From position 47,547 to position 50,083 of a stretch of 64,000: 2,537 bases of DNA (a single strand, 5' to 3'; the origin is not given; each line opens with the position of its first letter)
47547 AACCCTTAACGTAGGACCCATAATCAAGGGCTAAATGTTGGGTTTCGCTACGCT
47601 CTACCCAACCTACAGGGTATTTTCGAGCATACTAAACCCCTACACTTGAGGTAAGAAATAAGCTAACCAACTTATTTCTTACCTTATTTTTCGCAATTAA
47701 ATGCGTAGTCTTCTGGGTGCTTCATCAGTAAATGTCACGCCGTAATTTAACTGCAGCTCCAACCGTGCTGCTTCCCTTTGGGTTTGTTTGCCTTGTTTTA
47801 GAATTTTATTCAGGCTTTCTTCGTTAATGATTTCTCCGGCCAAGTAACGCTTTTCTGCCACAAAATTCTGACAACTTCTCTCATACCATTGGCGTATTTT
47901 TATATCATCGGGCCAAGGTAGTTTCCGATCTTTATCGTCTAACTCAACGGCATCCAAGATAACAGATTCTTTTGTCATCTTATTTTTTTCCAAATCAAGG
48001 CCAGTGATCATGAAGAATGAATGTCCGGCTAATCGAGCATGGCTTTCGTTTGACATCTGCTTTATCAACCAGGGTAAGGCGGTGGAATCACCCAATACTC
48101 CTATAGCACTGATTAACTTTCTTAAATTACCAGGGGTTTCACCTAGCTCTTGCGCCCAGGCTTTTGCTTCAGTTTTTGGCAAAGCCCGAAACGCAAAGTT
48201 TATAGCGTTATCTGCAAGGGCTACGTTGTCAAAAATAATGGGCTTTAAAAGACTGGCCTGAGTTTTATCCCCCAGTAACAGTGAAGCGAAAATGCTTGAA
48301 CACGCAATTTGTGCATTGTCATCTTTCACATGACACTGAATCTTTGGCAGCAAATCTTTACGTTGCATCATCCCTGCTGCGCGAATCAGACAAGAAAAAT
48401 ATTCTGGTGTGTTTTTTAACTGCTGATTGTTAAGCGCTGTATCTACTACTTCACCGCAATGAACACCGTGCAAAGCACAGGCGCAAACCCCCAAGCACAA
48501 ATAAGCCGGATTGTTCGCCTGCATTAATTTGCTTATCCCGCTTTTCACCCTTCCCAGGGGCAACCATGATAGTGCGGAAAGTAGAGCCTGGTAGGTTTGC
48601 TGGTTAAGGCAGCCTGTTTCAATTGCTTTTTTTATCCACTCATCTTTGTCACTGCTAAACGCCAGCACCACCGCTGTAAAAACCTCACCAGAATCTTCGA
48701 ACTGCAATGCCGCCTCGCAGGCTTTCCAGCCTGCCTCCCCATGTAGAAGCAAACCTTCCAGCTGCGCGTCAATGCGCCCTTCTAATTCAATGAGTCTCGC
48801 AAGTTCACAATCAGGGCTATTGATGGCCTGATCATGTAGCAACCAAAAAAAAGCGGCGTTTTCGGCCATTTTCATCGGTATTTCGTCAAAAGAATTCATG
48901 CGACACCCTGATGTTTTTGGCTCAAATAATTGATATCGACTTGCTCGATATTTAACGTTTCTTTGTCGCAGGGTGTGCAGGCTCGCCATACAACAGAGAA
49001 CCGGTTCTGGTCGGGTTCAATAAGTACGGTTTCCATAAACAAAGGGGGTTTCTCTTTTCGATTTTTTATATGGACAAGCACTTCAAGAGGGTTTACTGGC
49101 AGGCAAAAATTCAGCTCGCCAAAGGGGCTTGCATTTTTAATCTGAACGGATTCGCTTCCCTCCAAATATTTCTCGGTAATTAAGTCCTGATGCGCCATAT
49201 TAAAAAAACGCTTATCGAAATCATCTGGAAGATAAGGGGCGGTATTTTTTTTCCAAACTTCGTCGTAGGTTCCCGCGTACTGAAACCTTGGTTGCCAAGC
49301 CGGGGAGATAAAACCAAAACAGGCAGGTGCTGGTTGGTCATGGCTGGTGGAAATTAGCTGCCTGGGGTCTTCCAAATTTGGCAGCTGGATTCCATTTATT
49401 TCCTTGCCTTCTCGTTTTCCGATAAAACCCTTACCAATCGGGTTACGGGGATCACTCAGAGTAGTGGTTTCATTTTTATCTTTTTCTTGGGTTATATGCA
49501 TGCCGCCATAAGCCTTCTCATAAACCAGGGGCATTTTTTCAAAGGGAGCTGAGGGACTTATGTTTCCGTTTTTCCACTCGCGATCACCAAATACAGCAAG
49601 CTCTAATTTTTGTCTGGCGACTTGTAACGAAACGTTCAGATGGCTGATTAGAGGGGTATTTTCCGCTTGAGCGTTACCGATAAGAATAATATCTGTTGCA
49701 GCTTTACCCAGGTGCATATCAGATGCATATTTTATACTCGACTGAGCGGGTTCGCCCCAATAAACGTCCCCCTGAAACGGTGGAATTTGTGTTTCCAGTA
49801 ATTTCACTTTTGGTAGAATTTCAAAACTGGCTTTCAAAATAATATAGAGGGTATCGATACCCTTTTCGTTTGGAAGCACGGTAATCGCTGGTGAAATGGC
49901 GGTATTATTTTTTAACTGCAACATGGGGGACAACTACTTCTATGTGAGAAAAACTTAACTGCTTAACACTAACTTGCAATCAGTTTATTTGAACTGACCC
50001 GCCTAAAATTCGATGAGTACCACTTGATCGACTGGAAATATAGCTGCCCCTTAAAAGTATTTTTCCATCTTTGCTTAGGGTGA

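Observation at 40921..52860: Orphan T6SS cargo island: a vgrG-to-immunity operon with no T6SS core genes nearby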

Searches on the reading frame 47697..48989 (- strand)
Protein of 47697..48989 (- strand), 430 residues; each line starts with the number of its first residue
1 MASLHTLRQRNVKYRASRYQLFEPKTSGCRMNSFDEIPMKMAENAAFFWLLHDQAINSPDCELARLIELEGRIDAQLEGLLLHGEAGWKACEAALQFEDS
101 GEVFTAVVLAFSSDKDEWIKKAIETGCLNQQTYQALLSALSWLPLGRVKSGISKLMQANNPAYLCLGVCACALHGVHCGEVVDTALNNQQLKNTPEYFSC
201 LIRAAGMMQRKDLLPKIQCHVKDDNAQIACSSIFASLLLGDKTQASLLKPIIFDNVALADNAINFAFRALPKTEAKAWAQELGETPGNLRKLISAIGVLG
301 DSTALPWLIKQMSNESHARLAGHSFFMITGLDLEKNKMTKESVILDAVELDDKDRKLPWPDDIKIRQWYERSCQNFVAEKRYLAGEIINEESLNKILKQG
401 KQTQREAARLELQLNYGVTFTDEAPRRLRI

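Call 3: search_protein_families(library=pfam, proteins=[window:47697-48989:-], max_evalue=0.01)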
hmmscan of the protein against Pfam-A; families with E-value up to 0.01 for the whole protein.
window:47697-48989:- (430 aa): 0 families

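Call 5: search_protein_families(library=ncbifam, proteins=[window:47697-48989:-], max_evalue=0.01)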
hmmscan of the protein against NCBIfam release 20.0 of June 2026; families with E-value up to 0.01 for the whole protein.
window:47697-48989:- (430 aa): 1 family
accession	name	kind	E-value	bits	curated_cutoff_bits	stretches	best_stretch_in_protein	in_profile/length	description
TIGR02270.1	TIGR02270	subfamily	8.9e-69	232.5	206.8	1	39-414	7-390/410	TIGR02270 family protein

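Call 45: find_homologous_proteins(query=window:47697-48899:-, max_evalue=0.00001)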
Query window:47697-48899:- (400 aa): 23 proteins with E <= 0.00001 among 8000 candidates.
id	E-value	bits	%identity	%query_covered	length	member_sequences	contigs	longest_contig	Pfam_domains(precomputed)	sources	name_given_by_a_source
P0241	6.5e-268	906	100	100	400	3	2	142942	-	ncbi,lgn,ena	-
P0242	6.4e-226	768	86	100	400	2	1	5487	-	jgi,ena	-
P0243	2.6e-219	746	82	100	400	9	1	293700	PF13646.13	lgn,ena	-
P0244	7.4e-182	623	69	100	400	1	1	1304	-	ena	-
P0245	1.5e-171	589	65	100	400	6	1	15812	-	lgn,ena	-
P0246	6.4e-102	360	45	98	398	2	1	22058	-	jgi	-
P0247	5.2e-63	232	36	96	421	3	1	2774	-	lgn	-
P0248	8.5e-61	224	34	96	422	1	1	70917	-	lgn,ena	-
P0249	1.2e-60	224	32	94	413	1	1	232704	PF13646.13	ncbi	ncbi:MAG: TIGR02270 family protein [Candidatus Thiodiazotropha sp.]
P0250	1.8e-59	220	33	94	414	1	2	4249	PF13646.13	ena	-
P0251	1.9e-58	217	33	96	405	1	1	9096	-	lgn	-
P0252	1.5e-57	214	33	93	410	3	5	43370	PF13646.13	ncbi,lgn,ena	-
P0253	1.4e-55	207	35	93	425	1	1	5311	PF13646.13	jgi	jgi:uncharacterized protein (TIGR02270 family)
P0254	3.8e-54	202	33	93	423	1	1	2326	PF13646.13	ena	-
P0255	4.0e-54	202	33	93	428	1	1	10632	PF13646.13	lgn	-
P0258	1.3e-45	174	31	96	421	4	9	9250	PF13646.13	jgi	jgi:uncharacterized protein (TIGR02270 family)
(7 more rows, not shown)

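Call 59: predict_structure(alignment_id=A3)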
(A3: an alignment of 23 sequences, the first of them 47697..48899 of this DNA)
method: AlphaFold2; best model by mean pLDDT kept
length: 400 residues; sequences in the alignment: 23
mean_pLDDT: 92.3   pTM: 0.89
mean pLDDT of the five models: 92.3, 91.1, 90.9, 90.1, 89.3
residues with pLDDT >= 90: 336; 70-90: 48; 50-70: 13; < 50: 3
segments of 3 or more residues with pLDDT < 50: none
pLDDT, mean of each block of 10 residues (from residue 1): 73 97 89 94 97 96 94 98 96 95 96 95 94 95 90 92 93 94 95 94 96 94 88 95 94 92 96 96 92 97 93 62 80 97 93 97 95 94 91 85
secondary structure, 60 per line:
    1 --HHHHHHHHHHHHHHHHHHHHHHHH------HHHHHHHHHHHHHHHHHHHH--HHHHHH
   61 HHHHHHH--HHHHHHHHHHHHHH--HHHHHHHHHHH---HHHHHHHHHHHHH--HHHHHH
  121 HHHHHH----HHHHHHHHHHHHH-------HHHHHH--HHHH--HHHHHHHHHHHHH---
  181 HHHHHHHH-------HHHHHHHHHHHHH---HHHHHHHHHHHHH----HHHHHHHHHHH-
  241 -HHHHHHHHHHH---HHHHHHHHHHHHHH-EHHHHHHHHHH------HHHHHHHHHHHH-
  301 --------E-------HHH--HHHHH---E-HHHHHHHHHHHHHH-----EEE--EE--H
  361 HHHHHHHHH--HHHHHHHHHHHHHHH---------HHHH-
elements in order: H3-26 H33-52 H55-67 H70-83 H86-96 H100-112 H115-126 H131-143 H151-156 H159-162 H165-177 H181-188 H196-208 H212-224 H229-239 H242-252 H256-269 H272-281 H288-299 H322-326 H332-345 E351-353 H360-369 H372-386 H396-399

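Call 63: fold_search(model_id=the predicted structure, library=pdb)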
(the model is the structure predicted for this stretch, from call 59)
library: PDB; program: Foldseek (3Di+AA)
matches with E <= 10: 756; with E <= 0.001: 0
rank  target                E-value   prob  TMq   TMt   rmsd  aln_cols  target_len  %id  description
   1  6sa7_A                4.1e-03  1.00  0.30  0.26  14.4       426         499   12  DARPin-Armadillo fusion C8long83 (released 2019-11-20)
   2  4rv1_C                1.1e-02  0.99  0.31  0.30  15.1       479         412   11  Crystal Structure of Engineered Protein. Northeast Structural Genomics Consortium (NESG) Target OR497. (released 2014-12-10)
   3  8ru4_B                1.2e-02  0.95  0.25  0.21  19.0       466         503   11  Crystal structure of Human Catenin Beta-1 in complex with stitched peptide inhibitor (released 2024-09-04)
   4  7evn_C                1.3e-02  0.99  0.26  0.15  13.5       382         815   10  The cryo-EM structure of the DDX42-SF3b complex (released 2022-08-03)
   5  8u1x_A                1.5e-02  0.89  0.22  0.16  19.0       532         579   11  The structure of the PP2A-B56Delta holoenzyme mutant - E197K (released 2024-01-17)
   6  4rv1_F                1.7e-02  0.99  0.32  0.32  14.0       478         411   10  Crystal Structure of Engineered Protein. Northeast Structural Genomics Consortium (NESG) Target OR497. (released 2014-12-10)
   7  6s9o_C                1.7e-02  0.95  0.23  0.26  15.2       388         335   13  Designed Armadillo Repeat protein internal Lock1 fused to target peptide KRKRKLKFKR (released 2020-02-19)
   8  8u89_A                1.8e-02  0.93  0.24  0.19  17.9       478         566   11  The structure of the PP2A-B56Delta holoenzyme mutant - E197K (released 2024-01-10)
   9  4zv6_A                2.1e-02  1.00  0.38  0.51   9.5       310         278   15  Crystal structure of the artificial alpharep-7 octarellinV.1 complex (released 2016-05-25)
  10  4rv1_A                2.1e-02  0.97  0.31  0.30  14.8       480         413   11  Crystal Structure of Engineered Protein. Northeast Structural Genomics Consortium (NESG) Target OR497. (released 2014-12-10)
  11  3knd_A                2.1e-02  0.77  0.20  0.19  16.0       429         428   10  TPX2:importin-alpha complex (released 2010-03-23)
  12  2qna_A                2.2e-02  1.00  0.33  0.21  10.4       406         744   10  Crystal structure of human Importin-beta (127-876) in complex with the IBB-domain of Snurportin1 (1-65) (released 2008-04-08)
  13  7z0g_C                2.4e-02  1.00  0.31  0.49   7.6       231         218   16  CPAP:TUBULIN:IE5 ALPHAREP COMPLEX P1 SPACE GROUP (released 2022-04-13)
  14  9bv1_U                2.4e-02  1.00  0.41  0.22  14.5       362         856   15  M2A Midnolin-Proteasome (translocating) (released 2025-06-11)
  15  8y14                  2.5e-02  0.93  0.27  0.23  17.6       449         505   12  Beta-catenin Crystal Structure (released 2024-03-13)
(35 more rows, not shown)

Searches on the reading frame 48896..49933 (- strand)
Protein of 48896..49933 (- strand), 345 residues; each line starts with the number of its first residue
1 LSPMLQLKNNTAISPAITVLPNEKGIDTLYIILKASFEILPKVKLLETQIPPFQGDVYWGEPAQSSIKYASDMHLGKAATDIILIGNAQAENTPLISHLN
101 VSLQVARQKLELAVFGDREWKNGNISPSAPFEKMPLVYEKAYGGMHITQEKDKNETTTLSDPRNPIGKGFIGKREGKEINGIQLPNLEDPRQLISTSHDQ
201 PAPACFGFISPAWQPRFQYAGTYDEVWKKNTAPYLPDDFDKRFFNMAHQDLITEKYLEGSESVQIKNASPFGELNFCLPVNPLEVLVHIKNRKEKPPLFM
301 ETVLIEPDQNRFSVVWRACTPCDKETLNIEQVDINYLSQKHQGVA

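Call 3: search_protein_families(library=pfam, proteins=[window:48896-49933:-], max_evalue=0.01)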
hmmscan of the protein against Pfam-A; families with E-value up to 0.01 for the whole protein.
window:48896-49933:- (345 aa): 1 family
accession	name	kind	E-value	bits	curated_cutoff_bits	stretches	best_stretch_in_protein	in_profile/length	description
PF09937.14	DUF2169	-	5.7e-88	295.5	25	1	26-317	3-294/294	Uncharacterized protein conserved in bacteria (DUF2169)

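Call 5: search_protein_families(library=ncbifam, proteins=[window:48896-49933:-], max_evalue=0.01)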
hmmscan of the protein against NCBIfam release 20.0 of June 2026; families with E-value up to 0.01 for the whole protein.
window:48896-49933:- (345 aa): 0 families
